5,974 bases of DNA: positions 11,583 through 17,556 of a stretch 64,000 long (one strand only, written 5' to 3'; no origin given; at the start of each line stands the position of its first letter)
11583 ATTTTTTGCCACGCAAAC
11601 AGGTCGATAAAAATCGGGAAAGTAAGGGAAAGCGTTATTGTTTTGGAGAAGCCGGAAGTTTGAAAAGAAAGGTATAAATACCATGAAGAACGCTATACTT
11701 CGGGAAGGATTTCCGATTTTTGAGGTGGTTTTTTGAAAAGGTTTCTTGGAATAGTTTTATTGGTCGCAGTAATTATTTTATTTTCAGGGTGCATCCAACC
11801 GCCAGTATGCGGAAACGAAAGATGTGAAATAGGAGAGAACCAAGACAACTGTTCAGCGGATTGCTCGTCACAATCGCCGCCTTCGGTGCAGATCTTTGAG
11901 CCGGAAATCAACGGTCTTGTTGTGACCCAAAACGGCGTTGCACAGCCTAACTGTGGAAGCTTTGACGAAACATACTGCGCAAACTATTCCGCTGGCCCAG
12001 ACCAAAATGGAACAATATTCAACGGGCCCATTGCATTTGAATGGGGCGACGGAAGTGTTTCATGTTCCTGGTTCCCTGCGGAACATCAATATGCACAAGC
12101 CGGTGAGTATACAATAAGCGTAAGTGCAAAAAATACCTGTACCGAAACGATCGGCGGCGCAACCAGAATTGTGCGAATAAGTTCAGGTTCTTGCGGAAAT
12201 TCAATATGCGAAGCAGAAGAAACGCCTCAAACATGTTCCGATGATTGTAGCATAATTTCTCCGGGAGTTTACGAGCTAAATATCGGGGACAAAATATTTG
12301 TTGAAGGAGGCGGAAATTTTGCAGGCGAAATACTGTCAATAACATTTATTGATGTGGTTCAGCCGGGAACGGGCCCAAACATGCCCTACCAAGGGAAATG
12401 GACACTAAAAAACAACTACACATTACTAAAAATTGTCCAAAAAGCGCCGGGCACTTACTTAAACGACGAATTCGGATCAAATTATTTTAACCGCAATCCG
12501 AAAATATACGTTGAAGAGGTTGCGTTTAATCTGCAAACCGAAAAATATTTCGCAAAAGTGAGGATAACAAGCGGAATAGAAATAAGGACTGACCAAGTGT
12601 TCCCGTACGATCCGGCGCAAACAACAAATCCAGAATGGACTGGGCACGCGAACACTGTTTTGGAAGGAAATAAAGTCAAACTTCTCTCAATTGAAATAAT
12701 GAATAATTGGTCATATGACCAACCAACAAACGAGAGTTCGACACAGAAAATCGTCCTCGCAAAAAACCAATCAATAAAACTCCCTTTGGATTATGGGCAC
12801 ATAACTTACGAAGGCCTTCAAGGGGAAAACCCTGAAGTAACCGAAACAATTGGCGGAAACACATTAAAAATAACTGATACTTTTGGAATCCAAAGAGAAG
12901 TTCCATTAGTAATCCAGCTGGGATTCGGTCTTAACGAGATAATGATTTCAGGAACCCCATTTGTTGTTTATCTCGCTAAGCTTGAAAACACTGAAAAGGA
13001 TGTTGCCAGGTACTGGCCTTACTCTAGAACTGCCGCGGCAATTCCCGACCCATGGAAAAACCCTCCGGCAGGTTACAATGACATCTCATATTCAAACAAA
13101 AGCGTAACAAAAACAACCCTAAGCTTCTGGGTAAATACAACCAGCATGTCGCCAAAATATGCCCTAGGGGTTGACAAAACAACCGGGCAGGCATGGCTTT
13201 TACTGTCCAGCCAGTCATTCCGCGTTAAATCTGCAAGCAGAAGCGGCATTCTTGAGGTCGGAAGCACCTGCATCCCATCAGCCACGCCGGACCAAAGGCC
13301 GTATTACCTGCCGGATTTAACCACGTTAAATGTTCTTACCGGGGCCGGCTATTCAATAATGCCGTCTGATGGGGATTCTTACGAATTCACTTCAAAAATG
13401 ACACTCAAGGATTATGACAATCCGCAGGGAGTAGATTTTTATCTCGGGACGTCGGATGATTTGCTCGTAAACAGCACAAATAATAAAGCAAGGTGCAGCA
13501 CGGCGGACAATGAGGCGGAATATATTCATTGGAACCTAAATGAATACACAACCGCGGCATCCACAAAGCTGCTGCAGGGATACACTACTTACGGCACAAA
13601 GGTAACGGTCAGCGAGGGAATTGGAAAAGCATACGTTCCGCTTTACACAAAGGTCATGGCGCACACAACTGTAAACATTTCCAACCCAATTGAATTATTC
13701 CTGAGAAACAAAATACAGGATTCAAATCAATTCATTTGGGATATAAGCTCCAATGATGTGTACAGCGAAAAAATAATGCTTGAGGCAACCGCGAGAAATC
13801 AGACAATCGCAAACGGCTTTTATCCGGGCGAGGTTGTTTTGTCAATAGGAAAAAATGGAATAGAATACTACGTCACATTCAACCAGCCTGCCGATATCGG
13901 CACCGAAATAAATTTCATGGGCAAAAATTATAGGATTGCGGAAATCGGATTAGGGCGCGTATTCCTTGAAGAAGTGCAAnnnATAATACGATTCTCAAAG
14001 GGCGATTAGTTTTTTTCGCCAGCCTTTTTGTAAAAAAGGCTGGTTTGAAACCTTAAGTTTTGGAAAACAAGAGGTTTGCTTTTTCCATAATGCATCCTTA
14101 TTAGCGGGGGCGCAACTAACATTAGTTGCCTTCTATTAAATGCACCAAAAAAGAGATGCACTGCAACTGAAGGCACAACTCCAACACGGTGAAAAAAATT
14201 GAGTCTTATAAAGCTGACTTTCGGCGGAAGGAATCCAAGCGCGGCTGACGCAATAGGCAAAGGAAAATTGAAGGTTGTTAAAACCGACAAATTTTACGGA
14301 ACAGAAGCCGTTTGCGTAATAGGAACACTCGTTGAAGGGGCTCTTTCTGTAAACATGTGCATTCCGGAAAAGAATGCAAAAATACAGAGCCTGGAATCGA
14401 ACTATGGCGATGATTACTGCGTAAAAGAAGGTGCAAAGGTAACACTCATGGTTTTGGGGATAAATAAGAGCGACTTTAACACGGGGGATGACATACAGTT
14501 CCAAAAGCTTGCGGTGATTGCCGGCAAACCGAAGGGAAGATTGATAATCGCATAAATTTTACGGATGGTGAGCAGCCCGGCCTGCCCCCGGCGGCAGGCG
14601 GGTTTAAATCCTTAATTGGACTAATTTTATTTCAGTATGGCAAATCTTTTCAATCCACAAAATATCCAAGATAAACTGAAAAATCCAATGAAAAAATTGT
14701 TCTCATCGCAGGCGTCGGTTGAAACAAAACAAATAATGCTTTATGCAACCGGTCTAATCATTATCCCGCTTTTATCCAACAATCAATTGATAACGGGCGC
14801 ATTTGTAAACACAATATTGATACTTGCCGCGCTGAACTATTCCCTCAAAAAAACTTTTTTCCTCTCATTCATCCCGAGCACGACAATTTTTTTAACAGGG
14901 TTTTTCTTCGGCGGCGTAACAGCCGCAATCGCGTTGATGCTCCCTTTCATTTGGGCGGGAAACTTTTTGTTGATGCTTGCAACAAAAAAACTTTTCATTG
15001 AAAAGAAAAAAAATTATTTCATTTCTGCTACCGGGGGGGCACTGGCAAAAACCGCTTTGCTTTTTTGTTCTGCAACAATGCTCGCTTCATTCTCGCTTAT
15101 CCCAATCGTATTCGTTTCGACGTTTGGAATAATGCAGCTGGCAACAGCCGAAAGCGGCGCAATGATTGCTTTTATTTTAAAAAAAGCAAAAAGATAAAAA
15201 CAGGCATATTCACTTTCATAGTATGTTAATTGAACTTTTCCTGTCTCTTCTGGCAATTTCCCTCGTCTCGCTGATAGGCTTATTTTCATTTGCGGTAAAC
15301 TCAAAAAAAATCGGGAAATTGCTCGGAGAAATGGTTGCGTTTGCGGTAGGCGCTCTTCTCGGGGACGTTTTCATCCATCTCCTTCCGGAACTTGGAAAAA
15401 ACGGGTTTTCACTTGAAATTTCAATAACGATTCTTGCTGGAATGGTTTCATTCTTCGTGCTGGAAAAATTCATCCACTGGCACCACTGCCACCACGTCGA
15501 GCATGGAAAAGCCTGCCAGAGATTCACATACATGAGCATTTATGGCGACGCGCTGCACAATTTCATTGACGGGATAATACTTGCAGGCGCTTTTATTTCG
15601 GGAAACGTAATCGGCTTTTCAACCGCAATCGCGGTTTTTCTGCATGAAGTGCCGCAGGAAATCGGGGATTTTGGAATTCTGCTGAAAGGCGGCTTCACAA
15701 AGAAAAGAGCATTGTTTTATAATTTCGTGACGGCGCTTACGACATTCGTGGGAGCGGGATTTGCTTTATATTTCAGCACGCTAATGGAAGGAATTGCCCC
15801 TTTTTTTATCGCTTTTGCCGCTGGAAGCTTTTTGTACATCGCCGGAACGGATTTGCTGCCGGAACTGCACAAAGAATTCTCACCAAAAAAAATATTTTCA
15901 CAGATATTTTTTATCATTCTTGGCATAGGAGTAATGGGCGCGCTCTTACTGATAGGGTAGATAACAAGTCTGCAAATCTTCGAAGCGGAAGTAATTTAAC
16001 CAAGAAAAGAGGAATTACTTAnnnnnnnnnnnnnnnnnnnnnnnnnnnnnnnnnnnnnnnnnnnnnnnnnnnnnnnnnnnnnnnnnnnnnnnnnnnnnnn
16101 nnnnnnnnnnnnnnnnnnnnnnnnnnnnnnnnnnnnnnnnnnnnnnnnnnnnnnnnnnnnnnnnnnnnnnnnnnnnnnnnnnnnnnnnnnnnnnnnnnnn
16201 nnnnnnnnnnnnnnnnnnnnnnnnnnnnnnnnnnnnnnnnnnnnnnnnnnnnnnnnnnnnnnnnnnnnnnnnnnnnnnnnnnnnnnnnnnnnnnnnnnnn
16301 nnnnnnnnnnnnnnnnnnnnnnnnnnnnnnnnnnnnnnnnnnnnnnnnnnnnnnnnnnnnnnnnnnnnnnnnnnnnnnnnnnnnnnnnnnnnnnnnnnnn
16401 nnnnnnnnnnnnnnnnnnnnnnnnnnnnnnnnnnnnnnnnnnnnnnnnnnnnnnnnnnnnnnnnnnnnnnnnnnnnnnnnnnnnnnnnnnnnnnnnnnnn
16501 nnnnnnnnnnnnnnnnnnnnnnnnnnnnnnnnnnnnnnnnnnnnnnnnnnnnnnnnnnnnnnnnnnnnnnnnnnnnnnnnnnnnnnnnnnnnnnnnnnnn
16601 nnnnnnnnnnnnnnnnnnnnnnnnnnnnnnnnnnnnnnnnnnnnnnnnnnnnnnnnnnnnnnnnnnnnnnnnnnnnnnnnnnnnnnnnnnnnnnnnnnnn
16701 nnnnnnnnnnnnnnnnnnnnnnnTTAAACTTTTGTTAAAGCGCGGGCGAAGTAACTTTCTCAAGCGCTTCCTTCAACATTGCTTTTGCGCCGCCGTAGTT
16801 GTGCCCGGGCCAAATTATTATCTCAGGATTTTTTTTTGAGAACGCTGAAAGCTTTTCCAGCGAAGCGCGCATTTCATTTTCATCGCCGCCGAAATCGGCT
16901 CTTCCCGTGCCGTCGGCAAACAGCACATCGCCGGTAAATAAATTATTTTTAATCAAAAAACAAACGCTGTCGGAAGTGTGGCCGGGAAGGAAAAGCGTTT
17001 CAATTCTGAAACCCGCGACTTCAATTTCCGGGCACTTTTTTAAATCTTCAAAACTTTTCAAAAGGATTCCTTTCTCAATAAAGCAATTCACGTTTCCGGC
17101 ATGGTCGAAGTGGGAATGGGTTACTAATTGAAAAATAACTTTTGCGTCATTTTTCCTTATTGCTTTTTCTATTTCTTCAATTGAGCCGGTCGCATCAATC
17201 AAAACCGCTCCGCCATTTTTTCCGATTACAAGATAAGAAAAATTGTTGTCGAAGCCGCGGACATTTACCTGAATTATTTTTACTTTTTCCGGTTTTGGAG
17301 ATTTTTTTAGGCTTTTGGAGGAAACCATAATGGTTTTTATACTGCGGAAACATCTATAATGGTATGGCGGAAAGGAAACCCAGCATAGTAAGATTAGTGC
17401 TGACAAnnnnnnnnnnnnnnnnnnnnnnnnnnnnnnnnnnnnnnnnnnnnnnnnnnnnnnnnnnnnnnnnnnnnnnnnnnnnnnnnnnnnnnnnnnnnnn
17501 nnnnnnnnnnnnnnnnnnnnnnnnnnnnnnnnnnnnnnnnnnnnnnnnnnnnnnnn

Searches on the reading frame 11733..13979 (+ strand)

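Call 21: search_protein_families(library=pfam, proteins=[window:11733-13979:+], max_evalue=0.01)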
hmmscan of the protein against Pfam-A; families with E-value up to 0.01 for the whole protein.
window:11733-13979:+ (749 aa): 1 family
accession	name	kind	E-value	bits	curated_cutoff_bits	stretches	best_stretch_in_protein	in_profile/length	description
PF00801.26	PKD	-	0.0032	17.9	23.5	0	102-135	34-68/80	PKD domain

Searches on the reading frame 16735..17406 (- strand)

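Call 21: search_protein_families(library=pfam, proteins=[window:16735-17406:-], max_evalue=0.01)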
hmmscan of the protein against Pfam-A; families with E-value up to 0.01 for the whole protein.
window:16735-17406:- (223 aa): 1 family
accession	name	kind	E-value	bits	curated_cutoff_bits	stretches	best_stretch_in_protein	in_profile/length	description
PF00753.33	Lactamase_B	-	2.1e-18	67.4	22.7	2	51-111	2-65/196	Metallo-beta-lactamase superfamily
